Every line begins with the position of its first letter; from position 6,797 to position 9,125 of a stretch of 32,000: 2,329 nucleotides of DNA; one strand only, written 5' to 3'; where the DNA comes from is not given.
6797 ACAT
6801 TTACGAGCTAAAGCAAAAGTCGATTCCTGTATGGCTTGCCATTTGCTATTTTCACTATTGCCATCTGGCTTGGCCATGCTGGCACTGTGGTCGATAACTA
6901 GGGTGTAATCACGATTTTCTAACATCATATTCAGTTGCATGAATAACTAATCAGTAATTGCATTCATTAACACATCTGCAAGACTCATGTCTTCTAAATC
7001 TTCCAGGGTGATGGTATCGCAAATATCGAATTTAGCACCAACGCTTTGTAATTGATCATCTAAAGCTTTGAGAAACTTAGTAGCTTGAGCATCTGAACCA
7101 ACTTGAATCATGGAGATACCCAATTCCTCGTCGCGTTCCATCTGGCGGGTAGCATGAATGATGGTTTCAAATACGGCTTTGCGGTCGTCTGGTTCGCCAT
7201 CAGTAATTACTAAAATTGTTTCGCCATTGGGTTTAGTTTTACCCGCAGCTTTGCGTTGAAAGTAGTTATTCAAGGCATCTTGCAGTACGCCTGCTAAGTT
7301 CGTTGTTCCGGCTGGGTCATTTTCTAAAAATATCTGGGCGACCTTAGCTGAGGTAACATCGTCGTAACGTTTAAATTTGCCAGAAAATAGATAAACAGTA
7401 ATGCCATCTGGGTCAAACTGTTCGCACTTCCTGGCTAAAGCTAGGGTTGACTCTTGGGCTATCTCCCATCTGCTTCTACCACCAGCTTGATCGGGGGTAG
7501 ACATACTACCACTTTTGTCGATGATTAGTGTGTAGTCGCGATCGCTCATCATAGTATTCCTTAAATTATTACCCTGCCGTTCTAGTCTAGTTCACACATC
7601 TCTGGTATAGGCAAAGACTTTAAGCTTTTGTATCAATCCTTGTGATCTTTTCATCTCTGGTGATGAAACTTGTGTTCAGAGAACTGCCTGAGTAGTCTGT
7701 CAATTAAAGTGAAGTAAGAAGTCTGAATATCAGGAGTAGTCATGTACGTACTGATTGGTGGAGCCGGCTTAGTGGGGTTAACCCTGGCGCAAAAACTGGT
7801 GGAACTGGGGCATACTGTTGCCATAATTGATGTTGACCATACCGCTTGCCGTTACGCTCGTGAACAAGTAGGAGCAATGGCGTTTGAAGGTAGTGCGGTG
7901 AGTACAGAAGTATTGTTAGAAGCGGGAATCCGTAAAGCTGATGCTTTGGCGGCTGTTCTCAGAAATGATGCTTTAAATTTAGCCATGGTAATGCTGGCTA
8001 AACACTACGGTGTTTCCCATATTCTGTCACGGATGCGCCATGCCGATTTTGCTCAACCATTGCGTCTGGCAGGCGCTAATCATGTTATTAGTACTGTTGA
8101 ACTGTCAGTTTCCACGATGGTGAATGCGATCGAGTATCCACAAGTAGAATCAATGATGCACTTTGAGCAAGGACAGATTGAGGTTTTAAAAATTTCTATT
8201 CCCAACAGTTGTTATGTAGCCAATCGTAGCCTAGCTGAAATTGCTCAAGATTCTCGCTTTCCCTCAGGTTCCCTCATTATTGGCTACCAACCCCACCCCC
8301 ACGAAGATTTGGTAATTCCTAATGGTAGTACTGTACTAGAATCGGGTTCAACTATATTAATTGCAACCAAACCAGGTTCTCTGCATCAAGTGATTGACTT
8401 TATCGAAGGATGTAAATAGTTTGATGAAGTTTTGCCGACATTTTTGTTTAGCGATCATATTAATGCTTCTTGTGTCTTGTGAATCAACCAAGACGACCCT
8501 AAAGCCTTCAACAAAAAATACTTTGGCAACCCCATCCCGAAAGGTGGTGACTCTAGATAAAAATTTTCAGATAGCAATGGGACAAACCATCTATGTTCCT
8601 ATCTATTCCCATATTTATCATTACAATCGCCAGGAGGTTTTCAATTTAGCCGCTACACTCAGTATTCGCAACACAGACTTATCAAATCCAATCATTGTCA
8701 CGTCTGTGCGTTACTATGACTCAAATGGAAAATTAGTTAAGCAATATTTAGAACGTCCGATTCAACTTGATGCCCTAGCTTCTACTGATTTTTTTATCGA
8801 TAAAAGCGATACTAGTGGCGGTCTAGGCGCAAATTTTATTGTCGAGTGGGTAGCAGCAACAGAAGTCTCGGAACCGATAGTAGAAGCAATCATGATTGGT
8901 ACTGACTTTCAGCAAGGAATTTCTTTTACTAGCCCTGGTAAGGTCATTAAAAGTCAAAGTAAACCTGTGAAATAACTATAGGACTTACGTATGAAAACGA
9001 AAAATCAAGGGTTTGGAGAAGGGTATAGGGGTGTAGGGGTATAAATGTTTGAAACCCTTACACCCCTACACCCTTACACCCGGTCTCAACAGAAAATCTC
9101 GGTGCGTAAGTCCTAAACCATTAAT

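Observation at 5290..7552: Operon of three old, conserved cytoplasmic vWA-MIDAS paralogs chained to a coiled-coil protein, lacking the usual vWA partners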

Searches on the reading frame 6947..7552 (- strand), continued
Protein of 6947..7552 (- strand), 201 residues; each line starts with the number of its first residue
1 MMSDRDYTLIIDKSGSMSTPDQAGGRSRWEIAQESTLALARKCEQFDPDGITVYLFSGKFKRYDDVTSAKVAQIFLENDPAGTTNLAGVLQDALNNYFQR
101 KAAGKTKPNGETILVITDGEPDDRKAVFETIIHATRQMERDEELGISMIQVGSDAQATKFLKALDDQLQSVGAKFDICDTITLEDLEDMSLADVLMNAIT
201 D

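Call 28: predict_structure(alignment_id=A1)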
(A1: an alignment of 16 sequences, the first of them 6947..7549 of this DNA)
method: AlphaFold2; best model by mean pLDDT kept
length: 200 residues; sequences in the alignment: 16
mean_pLDDT: 59.7   pTM: 0.62
mean pLDDT of the five models: 59.7, 59.3, 58.5, 58.0, 51.0
residues with pLDDT >= 90: 0; 70-90: 63; 50-70: 83; < 50: 54
segments of 3 or more residues with pLDDT < 50: 1-24, 60-64, 176-191, 193-200
pLDDT, mean of each block of 10 residues (from residue 1): 31 32 47 57 63 61 50 57 72 82 67 65 84 79 70 67 72 51 42 43
secondary structure, 60 per line:
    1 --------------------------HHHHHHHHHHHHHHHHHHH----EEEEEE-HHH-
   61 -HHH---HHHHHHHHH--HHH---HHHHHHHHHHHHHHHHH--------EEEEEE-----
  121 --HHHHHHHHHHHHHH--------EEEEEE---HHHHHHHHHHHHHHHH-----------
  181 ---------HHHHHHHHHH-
elements in order: H27-45 E50-55 H68-76 H85-101 E110-115 H123-136 E145-150 H154-169 H190-199

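Call 52: fold_search(model_id=the predicted structure, library=pdb)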
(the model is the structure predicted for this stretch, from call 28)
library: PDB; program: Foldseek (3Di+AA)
matches with E <= 10: 836; with E <= 0.001: 0
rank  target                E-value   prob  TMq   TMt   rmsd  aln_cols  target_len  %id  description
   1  2c61_B                8.6e-03  0.51  0.27  0.16   9.6       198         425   13  Crystal structure of the non-catalytic B subunit of A-type ATPase from M. mazei Go1 (released 2006-12-11)
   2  1t13_A                9.2e-03  0.72  0.23  0.28   8.9       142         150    9  Crystal Structure Of Lumazine Synthase From Brucella Abortus Bound To 5-nitro-6-(D-ribitylamino)-2,4(1H,3H) pyrimidine (released 2005-04-19)
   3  7dqd_D                1.3e-02  0.57  0.30  0.17   9.0       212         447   11  Crystal structure of the AMP-PNP-bound mutant A(S23C)3B(N64C)3 complex from enterococcus hirae V-ATPase (released 2021-12-29)
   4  8g1e_A                2.2e-02  0.63  0.31  0.09  12.3       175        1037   14  Structure of ACLY-D1026A-products-asym (released 2023-05-10)
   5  6hxi_A                2.5e-02  0.38  0.30  0.19  14.3       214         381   13  Structure of ATP citrate lyase from Methanothrix soehngenii in complex with citrate and coenzyme A (released 2019-04-10)
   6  9r90_A                2.7e-02  0.44  0.29  0.08  12.9       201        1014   13  Cryo-EM structure of human ATP citrate lyase in complex with inhibitor EVT0185-CoA (released 2026-03-04)
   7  2qby_A                3.2e-02  0.54  0.32  0.19  11.8       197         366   12  Crystal structure of a heterodimer of Cdc6/Orc1 initiators bound to origin DNA (from S. solfataricus) (released 2007-09-11)
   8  6znw_A                3.4e-02  0.51  0.34  0.20  14.0       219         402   12  Methanosaeta concilii ATP citrate lyase (D541A mutant) in complex with (3S)-citryl-CoA. (released 2021-07-14)
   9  3tiv_B                3.9e-02  0.30  0.26  0.16   9.5       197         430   13  Crystal structure of subunit B mutant N157A of the A1AO ATP synthase (released 2012-09-05)
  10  7dqc_E                4.2e-02  0.23  0.27  0.16  10.6       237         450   12  Crystal structure of nucleotide-free mutant A(S23C)3B(N64C)3 complex from Enterococcus hirae V-ATPase (released 2021-12-29)
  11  1xn1_E                4.4e-02  0.47  0.23  0.29   8.7       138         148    9  Crystal Structure Of Lumazine Synthase From Brucella Abortus (Orthorhombic Form At 3.05 Angstroms) (released 2005-09-27)
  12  3vr2_E                4.4e-02  0.28  0.29  0.17  11.0       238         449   12  Crystal structure of nucleotide-free A3B3 complex from Enterococcus hirae V-ATPase [eA3B3] (released 2013-01-16)
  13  7dqe_D                4.4e-02  0.25  0.29  0.17  10.1       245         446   12  Crystal structure of the ADP-bound mutant A(S23C)3B(N64C)3 complex from enterococcus hirae V-ATPase (released 2021-12-29)
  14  5zea_E                4.7e-02  0.28  0.27  0.15   9.6       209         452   10  Crystal structure of the nucleotide-free mutant A3B3 (released 2019-02-06)
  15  8igw_K                4.7e-02  0.23  0.29  0.17  11.1       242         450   12  Hexameric Ring Complex of Engineered V1-ATPase bound to 4 ADPs: A3(De)3_(ADP)3cat,1non-cat, Hexameric Ring Complex of  (released 2023-07-12)
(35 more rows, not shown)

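Call 55: search_solved_structures(query=A5, max_evalue=1, show_alignments=2)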
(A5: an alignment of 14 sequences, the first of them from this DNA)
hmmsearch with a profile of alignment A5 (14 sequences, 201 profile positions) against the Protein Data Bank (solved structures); distinct sequences matched with E-value up to 1: 5.
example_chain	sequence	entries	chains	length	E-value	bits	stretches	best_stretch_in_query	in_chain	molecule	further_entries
3ibs_A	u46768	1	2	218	0.0092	18.8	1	11-130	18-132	conserved hypothetical protein BatB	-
3by4_A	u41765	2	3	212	0.42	13.4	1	40-95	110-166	Ubiquitin thioesterase OTU1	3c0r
6rhv_C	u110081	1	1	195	0.64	12.8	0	5-122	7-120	Integrin alpha-M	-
9hll_A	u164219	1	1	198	0.65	12.7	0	5-121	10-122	Integrin alpha-M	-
2r5s_A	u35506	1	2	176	0.98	12.2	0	147-179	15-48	Uncharacterized protein VP0806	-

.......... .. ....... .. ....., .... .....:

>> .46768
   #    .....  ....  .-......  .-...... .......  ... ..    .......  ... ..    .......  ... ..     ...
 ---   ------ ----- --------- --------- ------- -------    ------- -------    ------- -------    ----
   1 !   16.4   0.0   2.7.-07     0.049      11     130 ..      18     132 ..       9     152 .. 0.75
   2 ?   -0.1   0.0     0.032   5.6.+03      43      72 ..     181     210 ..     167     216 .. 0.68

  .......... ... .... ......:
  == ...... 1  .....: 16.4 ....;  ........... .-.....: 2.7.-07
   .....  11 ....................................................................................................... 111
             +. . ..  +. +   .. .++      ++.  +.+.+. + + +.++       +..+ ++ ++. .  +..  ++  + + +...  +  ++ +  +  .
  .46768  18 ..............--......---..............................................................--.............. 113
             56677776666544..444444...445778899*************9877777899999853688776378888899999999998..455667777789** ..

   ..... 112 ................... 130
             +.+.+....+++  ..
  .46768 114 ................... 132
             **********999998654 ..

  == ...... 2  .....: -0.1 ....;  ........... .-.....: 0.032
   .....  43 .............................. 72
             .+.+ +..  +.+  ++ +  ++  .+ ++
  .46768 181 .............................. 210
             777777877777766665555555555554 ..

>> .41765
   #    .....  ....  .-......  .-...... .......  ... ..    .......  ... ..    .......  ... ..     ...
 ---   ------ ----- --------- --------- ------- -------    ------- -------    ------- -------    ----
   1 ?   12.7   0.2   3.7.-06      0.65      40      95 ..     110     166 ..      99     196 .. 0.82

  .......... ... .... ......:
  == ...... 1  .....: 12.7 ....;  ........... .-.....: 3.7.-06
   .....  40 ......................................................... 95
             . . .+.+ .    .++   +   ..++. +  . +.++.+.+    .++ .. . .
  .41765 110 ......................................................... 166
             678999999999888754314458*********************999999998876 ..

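Call 77: search_protein_families(library=pfam, alignment_id=A5, max_evalue=0.01)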
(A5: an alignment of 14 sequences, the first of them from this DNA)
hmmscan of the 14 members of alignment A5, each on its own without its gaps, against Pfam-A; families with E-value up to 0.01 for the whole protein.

A. member 1, seq(201 aa): 4 families
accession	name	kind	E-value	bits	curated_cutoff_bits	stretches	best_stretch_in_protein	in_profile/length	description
PF13519.12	VWA_2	-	2.5e-09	38.1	27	1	9-120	3-107/107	von Willebrand factor type A domain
PF10138.15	vWA-TerF-like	-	4.1e-07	30.8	29.4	1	8-190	5-175/200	vWA found in TerF C terminus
PF00092.34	VWA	-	6.6e-07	30.2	23.8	1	8-164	3-150/174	von Willebrand factor type A domain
PF07002.22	Copine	-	0.00089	19.2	27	1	79-188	81-185/218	Copine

B. families by the number of members that match (of 14 scanned): 6 families
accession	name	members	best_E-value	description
PF10138.15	vWA-TerF-like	14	5e-11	vWA found in TerF C terminus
PF13519.12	VWA_2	14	3.2e-10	von Willebrand factor type A domain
PF07002.22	Copine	12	7.8e-06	Copine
PF00092.34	VWA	11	5.5e-08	von Willebrand factor type A domain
PF13768.12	VWA_3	2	0.00015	von Willebrand factor type A domain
PF17925.6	TetR_C_20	2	0.0002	Tetracyclin repressor-like, C-terminal domain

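Call 83: find_related_loci(query=A5, collection=viral_contigs, flank=5000)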
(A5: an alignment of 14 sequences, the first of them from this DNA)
Query A5 (201 aa) in viral_contigs; peptide patterns used: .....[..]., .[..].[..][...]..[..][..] (x = any residue, [..] = any of these).
120 stretches matched a pattern; 77 encode a relative of the query (tblastn E <= 1e-3); 77 distinct loci.
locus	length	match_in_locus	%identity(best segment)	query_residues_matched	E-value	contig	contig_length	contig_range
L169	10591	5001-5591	57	2-201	6e-71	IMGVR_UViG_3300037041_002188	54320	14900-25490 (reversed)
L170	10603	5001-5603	49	2-201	5e-66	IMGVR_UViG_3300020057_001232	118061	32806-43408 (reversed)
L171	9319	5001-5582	52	1-201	2e-65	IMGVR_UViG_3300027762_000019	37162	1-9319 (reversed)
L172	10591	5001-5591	55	2-201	4e-62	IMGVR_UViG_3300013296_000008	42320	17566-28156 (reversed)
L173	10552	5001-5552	55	5-201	2e-61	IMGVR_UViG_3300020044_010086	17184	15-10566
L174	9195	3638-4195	54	4-201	7e-61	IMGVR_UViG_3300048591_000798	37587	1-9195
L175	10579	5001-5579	51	5-201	1e-59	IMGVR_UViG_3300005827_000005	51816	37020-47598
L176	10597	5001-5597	53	2-201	1e-59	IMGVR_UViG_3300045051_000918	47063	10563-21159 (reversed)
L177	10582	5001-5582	49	2-201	2e-58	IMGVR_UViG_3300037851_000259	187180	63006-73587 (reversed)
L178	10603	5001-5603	49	2-201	3e-58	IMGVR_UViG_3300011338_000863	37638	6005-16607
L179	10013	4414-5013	48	2-201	5e-56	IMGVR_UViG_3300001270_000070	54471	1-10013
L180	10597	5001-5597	47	2-201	1e-55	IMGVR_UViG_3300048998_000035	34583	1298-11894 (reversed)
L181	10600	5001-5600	45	2-201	2e-48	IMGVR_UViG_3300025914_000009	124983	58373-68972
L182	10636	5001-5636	41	6-201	2e-45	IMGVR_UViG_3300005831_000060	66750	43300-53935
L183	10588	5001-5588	48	2-201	1e-44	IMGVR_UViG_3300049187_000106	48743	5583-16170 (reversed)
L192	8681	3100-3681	42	2-201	9e-40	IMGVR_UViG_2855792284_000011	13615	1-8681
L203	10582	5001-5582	41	2-201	2e-37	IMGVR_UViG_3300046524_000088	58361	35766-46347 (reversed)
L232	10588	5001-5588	39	2-201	8e-34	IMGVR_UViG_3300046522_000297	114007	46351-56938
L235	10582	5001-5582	38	2-201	9e-32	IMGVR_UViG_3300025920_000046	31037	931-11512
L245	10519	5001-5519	37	2-182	1e-22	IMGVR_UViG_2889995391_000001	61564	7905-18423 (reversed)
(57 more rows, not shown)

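Call 88: search_protein_families(library=phrogs, proteins=[window:6947-7552:-, L169:4926-5591:+, L235:4947-5582:+], max_evalue=0.001)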
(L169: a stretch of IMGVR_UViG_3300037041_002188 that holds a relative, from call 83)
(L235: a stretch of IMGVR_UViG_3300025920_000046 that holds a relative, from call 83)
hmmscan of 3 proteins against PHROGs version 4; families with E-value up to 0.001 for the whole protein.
window:6947-7552:- (201 aa): 3 families
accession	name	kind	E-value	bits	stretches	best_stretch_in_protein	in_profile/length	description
phrog_5359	-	unknown function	1.4e-17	65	1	8-196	31-214/229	-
phrog_850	-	DNA, RNA and nucleotide metabolism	2.5e-05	24.3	1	9-131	286-407/476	RNA-binding protein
phrog_7371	-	unknown function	0.00097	19.8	0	3-156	5-143/204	-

L169:4926-5591:+ (222 aa): 2 families
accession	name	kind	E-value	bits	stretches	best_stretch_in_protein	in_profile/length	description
phrog_5359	-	unknown function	2.3e-19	70.9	1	30-211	29-205/229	-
phrog_850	-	DNA, RNA and nucleotide metabolism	9.9e-05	22.3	1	29-148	282-400/476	RNA-binding protein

L235:4947-5582:+ (212 aa): 1 family
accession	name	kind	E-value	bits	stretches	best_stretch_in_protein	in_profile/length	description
phrog_5359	-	unknown function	1.7e-09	38.5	1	22-211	28-215/229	-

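Call 89: search_protein_families(library=pfam, proteins=[L169:5612-6292:+, L169:4926-5591:+, L235:4947-5582:+, L245:1082-1861:+, L203:2852-3619:+, L192:437-1240:+, L232:3146-3658:+], max_evalue=0.001)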
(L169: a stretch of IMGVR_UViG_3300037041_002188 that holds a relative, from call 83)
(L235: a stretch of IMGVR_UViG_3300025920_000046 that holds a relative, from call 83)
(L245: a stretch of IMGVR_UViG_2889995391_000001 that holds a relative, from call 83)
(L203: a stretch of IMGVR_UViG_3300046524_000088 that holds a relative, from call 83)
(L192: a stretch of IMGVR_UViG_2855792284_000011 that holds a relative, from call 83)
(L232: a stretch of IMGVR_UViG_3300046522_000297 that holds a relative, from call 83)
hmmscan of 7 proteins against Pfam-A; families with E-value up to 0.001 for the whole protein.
L169:5612-6292:+ (227 aa): 1 family
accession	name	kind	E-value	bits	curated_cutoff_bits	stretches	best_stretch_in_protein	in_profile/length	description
PF03741.22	TerC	-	1.3e-45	155.7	27.8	1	10-187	2-177/178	Integral membrane protein TerC family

L169:4926-5591:+ (222 aa): 3 families
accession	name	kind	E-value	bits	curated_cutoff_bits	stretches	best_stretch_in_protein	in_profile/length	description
PF10138.15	vWA-TerF-like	-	4.7e-12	46.9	29.4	1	32-211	5-175/200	vWA found in TerF C terminus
PF00092.34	VWA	-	2.1e-06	28.5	23.8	1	32-185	3-150/174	von Willebrand factor type A domain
PF13519.12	VWA_2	-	5.7e-06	27.4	27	1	32-141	2-107/107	von Willebrand factor type A domain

L235:4947-5582:+ (212 aa): 4 families
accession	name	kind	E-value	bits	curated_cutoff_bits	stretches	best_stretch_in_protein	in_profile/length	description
PF13519.12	VWA_2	-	3.1e-07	31.4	27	1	25-131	2-107/107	von Willebrand factor type A domain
PF00092.34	VWA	-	1.2e-05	26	23.8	1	23-149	1-132/174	von Willebrand factor type A domain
PF10138.15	vWA-TerF-like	-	2.9e-05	24.8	29.4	1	25-177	5-154/200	vWA found in TerF C terminus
PF07002.22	Copine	-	3.4e-05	23.8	27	1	90-166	74-149/218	Copine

L245:1082-1861:+ (260 aa): 3 families
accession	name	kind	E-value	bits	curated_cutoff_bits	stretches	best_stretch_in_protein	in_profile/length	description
PF00717.28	Peptidase_S24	-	1.1e-14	54.6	23.3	1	160-252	29-116/116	Peptidase S24-like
PF01381.28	HTH_3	-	5.6e-07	29.9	23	1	22-73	1-51/55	Helix-turn-helix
PF13560.12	HTH_31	-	2.4e-05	25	27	1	20-73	4-57/64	Helix-turn-helix domain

L203:2852-3619:+ (256 aa): 1 family
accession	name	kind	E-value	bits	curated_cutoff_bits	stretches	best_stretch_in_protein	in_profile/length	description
PF03837.19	RecT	-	9.1e-27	94.3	24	1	25-168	7-191/198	RecT family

L192:437-1240:+ (268 aa): 0 families

L232:3146-3658:+ (171 aa): 0 families

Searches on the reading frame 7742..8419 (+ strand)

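Call 27: search_protein_families(library=pfam, proteins=[window:7742-8419:+], max_evalue=0.001)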
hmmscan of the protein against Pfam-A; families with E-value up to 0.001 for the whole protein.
window:7742-8419:+ (225 aa): 4 families
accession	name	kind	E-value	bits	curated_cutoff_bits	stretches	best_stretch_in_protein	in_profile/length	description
PF02254.24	TrkA_N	-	5.6e-25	88.4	23.8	1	3-117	1-115/116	TrkA-N domain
PF02080.26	TrkA_C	-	2.3e-11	43.9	27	1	151-220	4-69/71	TrkA-C domain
PF01262.27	AlaDh_PNT_C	-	9.6e-05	22.3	23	1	3-69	31-96/214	Alanine dehydrogenase/PNT, C-terminal domain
PF01370.27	Epimerase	-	0.00029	20.8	20.9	1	3-84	2-71/240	NAD dependent epimerase/dehydratase family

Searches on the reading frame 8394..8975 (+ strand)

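Call 27: search_protein_families(library=pfam, proteins=[window:8394-8975:+], max_evalue=0.001)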
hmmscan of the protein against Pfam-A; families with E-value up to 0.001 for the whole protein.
window:8394-8975:+ (193 aa): 1 family
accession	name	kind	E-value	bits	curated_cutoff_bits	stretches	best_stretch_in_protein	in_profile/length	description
PF11322.13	DUF3124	-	1.2e-55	187.4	27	1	63-185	1-123/123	Protein of unknown function (DUF3124)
